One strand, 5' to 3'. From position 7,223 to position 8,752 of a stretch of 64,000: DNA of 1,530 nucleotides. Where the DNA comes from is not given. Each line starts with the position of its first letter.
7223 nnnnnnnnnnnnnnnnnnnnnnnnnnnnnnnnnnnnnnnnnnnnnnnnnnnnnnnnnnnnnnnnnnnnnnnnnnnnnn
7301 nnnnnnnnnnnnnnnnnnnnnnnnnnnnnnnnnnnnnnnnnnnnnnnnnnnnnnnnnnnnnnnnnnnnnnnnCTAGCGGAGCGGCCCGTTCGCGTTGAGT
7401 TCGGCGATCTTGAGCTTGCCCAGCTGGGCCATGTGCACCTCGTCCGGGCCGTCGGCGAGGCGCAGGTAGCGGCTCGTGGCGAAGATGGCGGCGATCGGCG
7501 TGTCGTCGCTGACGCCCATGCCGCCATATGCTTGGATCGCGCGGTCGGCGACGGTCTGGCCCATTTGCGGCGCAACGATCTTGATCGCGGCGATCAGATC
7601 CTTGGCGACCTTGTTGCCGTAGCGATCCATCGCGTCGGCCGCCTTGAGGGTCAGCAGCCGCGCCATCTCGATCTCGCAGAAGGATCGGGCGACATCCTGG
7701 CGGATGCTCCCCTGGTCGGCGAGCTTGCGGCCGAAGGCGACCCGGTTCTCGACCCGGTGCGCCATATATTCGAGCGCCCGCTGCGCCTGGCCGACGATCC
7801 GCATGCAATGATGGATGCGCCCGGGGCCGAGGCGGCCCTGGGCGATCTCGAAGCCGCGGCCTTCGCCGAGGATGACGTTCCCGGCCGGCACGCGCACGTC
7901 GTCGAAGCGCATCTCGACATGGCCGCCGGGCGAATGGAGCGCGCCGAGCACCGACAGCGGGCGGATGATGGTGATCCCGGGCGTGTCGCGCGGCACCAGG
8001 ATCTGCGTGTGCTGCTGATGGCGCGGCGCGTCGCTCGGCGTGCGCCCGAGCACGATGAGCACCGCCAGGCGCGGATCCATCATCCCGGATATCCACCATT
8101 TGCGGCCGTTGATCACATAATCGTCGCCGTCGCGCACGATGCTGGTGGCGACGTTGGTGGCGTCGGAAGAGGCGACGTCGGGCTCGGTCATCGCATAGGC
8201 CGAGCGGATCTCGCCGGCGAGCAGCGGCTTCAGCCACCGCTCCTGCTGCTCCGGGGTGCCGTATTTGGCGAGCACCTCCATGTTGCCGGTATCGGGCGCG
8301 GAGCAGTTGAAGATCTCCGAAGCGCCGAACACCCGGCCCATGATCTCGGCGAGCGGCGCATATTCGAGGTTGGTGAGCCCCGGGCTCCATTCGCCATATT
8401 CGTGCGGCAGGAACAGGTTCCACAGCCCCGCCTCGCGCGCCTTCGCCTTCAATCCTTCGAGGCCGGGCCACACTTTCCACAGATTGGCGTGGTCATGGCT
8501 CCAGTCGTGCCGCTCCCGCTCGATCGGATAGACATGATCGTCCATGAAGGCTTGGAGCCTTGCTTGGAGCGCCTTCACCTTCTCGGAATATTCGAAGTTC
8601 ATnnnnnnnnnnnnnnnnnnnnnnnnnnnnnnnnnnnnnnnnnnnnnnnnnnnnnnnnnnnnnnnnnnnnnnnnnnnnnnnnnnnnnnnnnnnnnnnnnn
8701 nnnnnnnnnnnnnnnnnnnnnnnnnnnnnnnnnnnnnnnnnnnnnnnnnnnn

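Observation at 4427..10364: Split bacterial counterpart of the ACAD10/ACAD11 - LvaACDE 4-hydroxyacyl-CoA pathway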

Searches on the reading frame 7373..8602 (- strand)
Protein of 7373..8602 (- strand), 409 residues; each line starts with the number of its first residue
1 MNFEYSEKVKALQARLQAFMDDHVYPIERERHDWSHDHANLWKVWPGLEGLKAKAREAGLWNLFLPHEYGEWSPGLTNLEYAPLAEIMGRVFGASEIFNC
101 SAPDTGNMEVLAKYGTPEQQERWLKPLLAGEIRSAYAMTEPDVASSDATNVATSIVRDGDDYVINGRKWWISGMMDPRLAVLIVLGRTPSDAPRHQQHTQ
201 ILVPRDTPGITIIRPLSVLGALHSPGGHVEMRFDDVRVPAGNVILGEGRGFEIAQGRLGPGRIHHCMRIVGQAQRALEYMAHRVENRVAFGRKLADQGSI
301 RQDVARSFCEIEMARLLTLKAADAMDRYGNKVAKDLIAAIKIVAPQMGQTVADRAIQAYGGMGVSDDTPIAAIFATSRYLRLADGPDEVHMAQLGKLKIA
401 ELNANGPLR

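Call 5: search_protein_families(library=pfam, proteins=[window:7373-8602:-])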
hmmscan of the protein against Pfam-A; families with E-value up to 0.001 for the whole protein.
window:7373-8602:- (409 aa): 4 families
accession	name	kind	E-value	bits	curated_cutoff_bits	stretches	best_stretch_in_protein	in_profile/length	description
PF00441.29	Acyl-CoA_dh_1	-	1e-34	120.3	22.4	1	248-396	1-147/150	Acyl-CoA dehydrogenase, C-terminal domain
PF02770.24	Acyl-CoA_dh_M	-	1.8e-18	66.9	33.3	1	135-236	1-97/97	Acyl-CoA dehydrogenase, middle domain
PF02771.21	Acyl-CoA_dh_N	-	6.5e-14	52.7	22.9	1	7-131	2-113/113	Acyl-CoA dehydrogenase, N-terminal domain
PF08028.16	Acyl-CoA_dh_2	-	6e-10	40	22.7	1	264-370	2-116/134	Acyl-CoA dehydrogenase, C-terminal domain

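Call 6: search_solved_structures(query=window:7373-8602:-, max_evalue=1e-10, show_alignments=2)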
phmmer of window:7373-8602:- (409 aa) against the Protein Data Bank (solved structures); distinct sequences matched with E-value up to 1e-10: 79 (the best 60 are shown).
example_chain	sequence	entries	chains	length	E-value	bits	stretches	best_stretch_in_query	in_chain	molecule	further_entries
2wbi_A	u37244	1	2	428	1.4e-124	419.5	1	9-399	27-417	ACYL-COA DEHYDROGENASE FAMILY MEMBER 11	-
8v3u_A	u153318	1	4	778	2.6e-124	418.7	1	5-400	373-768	Acyl-Coenzyme A dehydrogenase family, member 11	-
8v3v_A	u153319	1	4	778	1.3e-123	416.4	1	5-400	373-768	Acyl-Coenzyme A dehydrogenase family, member 11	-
4hr3_A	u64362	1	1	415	1.3e-123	416.4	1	1-401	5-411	Putative acyl-CoA dehydrogenase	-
1ukw_A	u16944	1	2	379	2.9e-39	138.6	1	2-391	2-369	acyl-CoA dehydrogenase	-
5ol2_C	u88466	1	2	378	1.5e-37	133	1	54-396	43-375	Acyl-CoA dehydrogenase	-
2vig_A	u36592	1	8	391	1.3e-36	129.9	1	58-391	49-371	SHORT-CHAIN SPECIFIC ACYL-COA DEHYDROGENASE,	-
7y0a_A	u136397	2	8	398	2.7e-36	128.8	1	58-391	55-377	Short-chain specific acyl-CoA dehydrogenase, mitochondrial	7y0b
8sgs_A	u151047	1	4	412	3e-36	128.6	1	58-391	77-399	Short-chain specific acyl-CoA dehydrogenase, mitochondrial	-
3mdd_A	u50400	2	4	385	1.9e-35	126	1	2-390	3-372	MEDIUM CHAIN ACYL-COA DEHYDROGENASE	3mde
1udy_A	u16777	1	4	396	2e-35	125.9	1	2-390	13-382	Acyl-CoA dehydrogenase, medium-chain specific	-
1jqi_A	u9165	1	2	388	4.6e-35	124.8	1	54-391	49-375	short chain acyl-CoA dehydrogenase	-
4iv6_A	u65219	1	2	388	5.3e-35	124.6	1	19-399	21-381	Acyl-CoA dehydrogenase FadE3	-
2jif_A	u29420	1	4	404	8e-35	124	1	58-396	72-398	SHORT/BRANCHED CHAIN SPECIFIC ACYL-COA DEHYDROGENASE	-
4u83_A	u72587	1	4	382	2.4e-34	122.4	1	59-390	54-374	Acyl-CoA dehydrogenase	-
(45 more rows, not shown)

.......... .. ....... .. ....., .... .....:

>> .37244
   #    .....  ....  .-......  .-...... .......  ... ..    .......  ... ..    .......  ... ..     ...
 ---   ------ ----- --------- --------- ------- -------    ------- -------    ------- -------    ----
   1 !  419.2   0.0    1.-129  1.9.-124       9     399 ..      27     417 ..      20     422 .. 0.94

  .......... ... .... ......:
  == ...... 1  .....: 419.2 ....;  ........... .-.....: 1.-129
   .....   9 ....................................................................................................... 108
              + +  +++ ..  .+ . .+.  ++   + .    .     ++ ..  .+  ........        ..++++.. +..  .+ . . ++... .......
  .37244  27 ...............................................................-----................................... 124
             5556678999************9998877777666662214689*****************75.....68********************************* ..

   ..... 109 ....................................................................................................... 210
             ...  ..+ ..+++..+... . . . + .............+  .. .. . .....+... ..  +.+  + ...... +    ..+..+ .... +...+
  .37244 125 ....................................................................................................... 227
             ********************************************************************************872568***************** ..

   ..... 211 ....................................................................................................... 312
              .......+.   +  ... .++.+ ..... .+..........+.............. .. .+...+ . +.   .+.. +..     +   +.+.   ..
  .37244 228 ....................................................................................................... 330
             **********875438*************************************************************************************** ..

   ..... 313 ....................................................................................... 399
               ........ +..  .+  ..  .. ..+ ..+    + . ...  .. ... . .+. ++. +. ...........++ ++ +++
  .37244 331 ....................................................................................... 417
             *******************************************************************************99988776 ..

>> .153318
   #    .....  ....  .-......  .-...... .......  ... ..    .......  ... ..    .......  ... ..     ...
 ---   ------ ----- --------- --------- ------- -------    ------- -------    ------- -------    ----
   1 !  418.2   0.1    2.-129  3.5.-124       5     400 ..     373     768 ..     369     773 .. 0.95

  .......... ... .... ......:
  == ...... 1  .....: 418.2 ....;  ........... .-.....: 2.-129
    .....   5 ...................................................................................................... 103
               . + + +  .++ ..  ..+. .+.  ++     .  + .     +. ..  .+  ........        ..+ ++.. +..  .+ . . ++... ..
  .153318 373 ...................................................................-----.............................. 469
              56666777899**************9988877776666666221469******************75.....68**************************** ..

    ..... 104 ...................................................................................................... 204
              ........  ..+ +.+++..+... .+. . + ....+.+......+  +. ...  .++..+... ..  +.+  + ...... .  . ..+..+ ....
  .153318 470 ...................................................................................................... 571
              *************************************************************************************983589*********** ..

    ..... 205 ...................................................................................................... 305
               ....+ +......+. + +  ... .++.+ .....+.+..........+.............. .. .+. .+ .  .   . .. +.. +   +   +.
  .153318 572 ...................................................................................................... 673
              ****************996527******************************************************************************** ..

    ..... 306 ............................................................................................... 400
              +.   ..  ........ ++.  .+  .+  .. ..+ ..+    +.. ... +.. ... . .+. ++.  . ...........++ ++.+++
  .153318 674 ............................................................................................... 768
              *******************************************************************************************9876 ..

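Call 8: search_protein_families(library=ncbifam, proteins=[window:7373-8602:-])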
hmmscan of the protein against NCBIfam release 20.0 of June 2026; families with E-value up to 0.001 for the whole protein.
window:7373-8602:- (409 aa): 22 families
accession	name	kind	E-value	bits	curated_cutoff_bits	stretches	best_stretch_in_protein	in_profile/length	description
NF042972.1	AcrlCoAredClosAcrC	equivalog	4.2e-46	157.3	640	1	1-390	1-368/378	acryloyl-CoA reductase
NF045552.1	GlutCoADH_Des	equivalog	5.4e-38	131.2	470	1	1-380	1-361/387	glutaryl-CoA dehydrogenase Acd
NF042439.1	SulpropCoADesulf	equivalog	3.5e-36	124.8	600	1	54-395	32-367/379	3-sulfinopropanoyl-CoA desulfinase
NF043006.1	CyhCrbnylCoADH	equivalog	8.4e-34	117.2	650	1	58-389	47-366/380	cyclohexane-1-carbonyl-CoA dehydrogenase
NF045652.1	ProlPCPDhRedW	equivalog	2.4e-32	112.2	650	1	55-368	40-344/376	L-prolyl-[peptidyl-carrier protein] dehydrogenase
TIGR03207.1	cyc_hxne_CoA_dh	equivalog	4.1e-32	111.3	575.35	1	107-372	89-345/372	cyclohexanecarboxyl-CoA dehydrogenase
NF008997.0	PRK12341.1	equivalog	4.5e-32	111.5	537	1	104-391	89-369/382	acyl-CoA dehydrogenase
NF058590.1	AcCoDHFadEBacil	equivalog_domain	2.2e-29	102.4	600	1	4-389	20-401/586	acyl-CoA dehydrogenase FadE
NF002885.1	PRK03354.1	equivalog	5.6e-26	91.4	540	1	56-396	47-371/378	crotonobetainyl-CoA dehydrogenase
NF053553.1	prodigi_MBC_PigA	equivalog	6.3e-26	91.4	500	1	1-375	1-356/381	prodigiosin MBC biosynthesis dehydrogenase PigA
TIGR04022.1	sulfur_SfnB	equivalog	5.5e-18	65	430.9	1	57-346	44-321/391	SfnB family sulfur acquisition oxidoreductase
NF052270.1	Staph_DH_FadE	equivalog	9.2e-16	57.6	600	1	114-389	120-384/400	acyl-CoA dehydrogenase FadE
TIGR03203.1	pimD_small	equivalog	4.9e-15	55.5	652.7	1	110-392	96-370/378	pimeloyl-CoA dehydrogenase small subunit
TIGR03204.1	pimC_large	equivalog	9.8e-15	54.3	623.85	1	110-360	99-340/395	pimeloyl-CoA dehydrogenase large subunit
NF037942.1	ac_ACP_DH_MbtN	equivalog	2.2e-13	49.7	700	1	107-390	84-357/376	mycobactin biosynthesis acyl-ACP dehydrogenase MbtN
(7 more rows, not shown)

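Call 26: search_solved_structures(query=window:7373-8602:-, max_evalue=1e-36, show_alignments=5)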
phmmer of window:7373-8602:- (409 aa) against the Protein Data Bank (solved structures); distinct sequences matched with E-value up to 1e-36: 6.
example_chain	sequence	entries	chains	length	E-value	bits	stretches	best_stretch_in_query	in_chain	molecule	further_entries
2wbi_A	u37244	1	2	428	1.4e-124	419.5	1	9-399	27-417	ACYL-COA DEHYDROGENASE FAMILY MEMBER 11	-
8v3u_A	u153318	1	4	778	2.6e-124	418.7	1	5-400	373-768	Acyl-Coenzyme A dehydrogenase family, member 11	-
8v3v_A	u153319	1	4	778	1.3e-123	416.4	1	5-400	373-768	Acyl-Coenzyme A dehydrogenase family, member 11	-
4hr3_A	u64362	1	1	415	1.3e-123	416.4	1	1-401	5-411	Putative acyl-CoA dehydrogenase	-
1ukw_A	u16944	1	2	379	2.9e-39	138.6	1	2-391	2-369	acyl-CoA dehydrogenase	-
5ol2_C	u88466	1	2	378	1.5e-37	133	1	54-396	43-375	Acyl-CoA dehydrogenase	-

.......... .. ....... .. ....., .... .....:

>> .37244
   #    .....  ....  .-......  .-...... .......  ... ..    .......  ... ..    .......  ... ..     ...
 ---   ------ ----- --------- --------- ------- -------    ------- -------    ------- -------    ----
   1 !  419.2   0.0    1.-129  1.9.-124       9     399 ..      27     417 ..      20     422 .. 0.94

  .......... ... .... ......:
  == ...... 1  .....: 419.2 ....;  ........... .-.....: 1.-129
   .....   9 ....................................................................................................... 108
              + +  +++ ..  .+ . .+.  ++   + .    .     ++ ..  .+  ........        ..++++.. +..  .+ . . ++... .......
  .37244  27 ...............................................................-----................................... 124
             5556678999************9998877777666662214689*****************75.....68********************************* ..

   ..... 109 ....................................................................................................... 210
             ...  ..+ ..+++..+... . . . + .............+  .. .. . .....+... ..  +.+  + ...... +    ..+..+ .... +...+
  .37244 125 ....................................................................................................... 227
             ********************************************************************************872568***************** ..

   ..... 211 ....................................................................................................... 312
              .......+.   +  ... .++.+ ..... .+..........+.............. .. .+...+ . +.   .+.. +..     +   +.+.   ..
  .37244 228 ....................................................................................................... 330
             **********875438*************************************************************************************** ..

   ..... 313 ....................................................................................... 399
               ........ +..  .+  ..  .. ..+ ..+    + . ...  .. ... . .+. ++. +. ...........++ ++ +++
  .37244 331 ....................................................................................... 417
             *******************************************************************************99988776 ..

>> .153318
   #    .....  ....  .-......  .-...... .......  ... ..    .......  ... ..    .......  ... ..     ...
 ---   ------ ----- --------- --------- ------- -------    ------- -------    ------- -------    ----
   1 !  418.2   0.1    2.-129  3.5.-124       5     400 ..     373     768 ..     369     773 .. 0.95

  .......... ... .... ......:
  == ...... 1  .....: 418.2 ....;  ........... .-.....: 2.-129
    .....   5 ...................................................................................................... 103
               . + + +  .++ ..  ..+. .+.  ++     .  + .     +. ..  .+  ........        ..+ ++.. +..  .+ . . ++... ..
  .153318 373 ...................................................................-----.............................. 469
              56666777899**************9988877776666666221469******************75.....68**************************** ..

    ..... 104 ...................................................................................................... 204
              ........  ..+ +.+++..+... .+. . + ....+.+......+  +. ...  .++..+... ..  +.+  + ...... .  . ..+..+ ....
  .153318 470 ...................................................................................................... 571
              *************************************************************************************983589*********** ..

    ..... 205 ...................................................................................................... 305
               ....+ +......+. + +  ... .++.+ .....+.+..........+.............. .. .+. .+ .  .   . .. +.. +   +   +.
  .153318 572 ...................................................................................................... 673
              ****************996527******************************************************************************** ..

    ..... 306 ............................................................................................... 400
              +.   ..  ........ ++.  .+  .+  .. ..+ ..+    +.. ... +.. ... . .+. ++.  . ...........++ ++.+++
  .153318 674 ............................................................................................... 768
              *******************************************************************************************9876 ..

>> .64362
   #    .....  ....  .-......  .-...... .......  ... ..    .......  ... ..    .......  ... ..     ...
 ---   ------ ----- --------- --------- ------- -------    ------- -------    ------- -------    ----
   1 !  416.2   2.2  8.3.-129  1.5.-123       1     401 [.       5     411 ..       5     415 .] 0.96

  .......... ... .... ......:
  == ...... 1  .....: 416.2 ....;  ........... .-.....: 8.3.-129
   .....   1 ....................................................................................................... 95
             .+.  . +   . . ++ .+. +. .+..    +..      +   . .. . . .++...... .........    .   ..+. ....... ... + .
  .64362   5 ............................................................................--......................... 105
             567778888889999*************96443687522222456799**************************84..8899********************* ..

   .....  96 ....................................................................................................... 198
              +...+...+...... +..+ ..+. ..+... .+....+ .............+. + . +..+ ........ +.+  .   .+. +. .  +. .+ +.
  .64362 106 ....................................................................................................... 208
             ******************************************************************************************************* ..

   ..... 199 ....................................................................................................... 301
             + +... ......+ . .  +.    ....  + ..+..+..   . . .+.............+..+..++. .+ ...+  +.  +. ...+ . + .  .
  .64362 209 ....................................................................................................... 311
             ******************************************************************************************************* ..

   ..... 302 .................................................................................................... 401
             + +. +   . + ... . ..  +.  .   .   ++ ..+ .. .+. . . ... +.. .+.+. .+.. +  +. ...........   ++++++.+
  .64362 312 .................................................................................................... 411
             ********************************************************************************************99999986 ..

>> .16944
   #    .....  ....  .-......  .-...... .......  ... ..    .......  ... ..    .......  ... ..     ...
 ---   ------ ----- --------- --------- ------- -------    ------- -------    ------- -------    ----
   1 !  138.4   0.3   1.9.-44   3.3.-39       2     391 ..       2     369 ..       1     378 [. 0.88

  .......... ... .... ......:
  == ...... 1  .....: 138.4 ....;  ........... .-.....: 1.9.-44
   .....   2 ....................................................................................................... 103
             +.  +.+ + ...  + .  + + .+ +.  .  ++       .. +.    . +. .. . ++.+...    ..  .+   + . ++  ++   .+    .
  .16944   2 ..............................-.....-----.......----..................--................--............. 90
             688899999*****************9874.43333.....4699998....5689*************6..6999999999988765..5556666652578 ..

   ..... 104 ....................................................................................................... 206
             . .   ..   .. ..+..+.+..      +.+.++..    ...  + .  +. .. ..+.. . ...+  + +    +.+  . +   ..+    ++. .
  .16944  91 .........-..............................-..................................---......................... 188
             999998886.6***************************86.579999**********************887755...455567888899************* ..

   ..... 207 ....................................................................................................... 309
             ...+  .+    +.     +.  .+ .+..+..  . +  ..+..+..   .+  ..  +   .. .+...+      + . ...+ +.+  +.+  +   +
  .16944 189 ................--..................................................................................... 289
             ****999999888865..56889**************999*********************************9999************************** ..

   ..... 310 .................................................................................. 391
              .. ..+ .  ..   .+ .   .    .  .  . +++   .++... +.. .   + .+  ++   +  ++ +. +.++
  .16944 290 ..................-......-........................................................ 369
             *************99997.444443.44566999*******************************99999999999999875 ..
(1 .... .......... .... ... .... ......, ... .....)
